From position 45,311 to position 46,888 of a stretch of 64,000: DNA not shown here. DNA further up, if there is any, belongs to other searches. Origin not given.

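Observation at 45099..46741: Pilin domain present twice: stand-alone VirB2-like pilin and a second copy fused to the N-terminus of the VirB6-like channel protein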

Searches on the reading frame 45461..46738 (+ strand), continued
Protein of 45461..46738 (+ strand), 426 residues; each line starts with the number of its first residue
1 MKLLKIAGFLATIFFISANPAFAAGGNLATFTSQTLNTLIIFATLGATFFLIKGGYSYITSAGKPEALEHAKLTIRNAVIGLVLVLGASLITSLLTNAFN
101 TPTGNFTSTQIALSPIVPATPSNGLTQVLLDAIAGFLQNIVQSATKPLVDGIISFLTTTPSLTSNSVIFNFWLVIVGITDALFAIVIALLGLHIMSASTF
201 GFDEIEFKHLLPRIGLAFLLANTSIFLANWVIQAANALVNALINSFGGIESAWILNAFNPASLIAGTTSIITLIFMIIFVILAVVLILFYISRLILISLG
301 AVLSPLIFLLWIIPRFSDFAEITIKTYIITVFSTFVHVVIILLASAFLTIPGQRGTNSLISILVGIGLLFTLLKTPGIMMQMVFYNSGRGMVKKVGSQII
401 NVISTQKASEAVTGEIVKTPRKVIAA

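Call 35: search_solved_structures(query=A1, max_evalue=10, show_alignments=3)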
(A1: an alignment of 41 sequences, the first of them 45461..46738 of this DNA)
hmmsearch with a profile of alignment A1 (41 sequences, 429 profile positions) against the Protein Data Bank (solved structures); distinct sequences matched with E-value up to 10: 2.
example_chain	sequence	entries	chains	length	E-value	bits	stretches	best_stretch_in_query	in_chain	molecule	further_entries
4f3l_A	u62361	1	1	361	2.2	10.2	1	104-171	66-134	Circadian locomoter output cycles protein kaput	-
8osj_M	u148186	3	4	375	2.3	10.1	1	104-171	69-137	Circadian locomoter output cycles protein kaput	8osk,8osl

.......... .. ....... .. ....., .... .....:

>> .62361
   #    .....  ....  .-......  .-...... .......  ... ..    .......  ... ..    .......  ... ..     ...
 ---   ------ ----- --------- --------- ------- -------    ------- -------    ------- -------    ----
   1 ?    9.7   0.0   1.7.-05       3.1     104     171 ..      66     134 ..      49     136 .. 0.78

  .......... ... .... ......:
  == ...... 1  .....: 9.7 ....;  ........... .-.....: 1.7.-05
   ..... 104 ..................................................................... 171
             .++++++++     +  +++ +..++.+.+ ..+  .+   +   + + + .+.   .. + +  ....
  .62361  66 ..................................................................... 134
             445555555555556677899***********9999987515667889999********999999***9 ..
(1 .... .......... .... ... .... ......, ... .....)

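Call 40: find_encoding_contigs(protein=P0001, flank=2000, max_places=3)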
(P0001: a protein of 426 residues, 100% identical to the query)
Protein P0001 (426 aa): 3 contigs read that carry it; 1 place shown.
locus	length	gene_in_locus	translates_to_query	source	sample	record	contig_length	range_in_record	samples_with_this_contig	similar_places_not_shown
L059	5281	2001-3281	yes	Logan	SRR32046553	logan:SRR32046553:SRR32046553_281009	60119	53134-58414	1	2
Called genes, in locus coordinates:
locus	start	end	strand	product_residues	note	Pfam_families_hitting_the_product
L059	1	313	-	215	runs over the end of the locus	PF13628:DUF4142, PF03713:DUF305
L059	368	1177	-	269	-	PF23951:DUF7282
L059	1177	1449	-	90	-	PF02583:Trns_repr_metal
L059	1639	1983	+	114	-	PF04956:TrbC, PF18895:T4SS_pilin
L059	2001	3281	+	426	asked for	PF18895:T4SS_pilin (weak), PF19590:TrbL_3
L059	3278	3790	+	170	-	PF12666:PrgI (weak)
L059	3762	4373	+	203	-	PF26593:TraC-like (weak)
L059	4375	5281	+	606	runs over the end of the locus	PF01935:DUF87, PF12846:AAA_10, PF19044:P-loop_TraG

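Call 54: search_protein_families(library=ncbifam, proteins=[window:45461-46738:+], max_evalue=0.01)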
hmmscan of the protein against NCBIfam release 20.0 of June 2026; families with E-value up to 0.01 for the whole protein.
window:45461-46738:+ (426 aa): 1 family
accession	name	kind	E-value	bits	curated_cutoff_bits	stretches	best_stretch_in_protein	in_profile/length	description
NF045849.1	ICE_MMCAP2_0565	equivalog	0.0001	21.9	40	1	34-97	15-78/80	Mbov_0395 family pilin-like conjugal transfer protein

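Call 56: search_dna_similar(query=window:45461-46738:+, collection=plasmids, mode=protein, max_evalue=0.001, max_rows=25)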
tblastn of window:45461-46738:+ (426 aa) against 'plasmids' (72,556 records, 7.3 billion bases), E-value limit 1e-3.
Records with a match: 1; places in all: 1; records where one place covers at least 80% of the query: 0.
Best place of each record, by identity: <60% 1.
By first word of the organism name: Streptomyces 1.
By predicted mobility (MOB-suite, as given by PLSDB): non-mobilizable 1.
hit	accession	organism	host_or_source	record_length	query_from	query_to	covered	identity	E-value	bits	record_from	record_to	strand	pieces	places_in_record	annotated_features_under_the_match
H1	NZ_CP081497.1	Streptomyces sp. BHT-5-2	whole organism,plant soil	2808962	132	245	27%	28.0%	3e-4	51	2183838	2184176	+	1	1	none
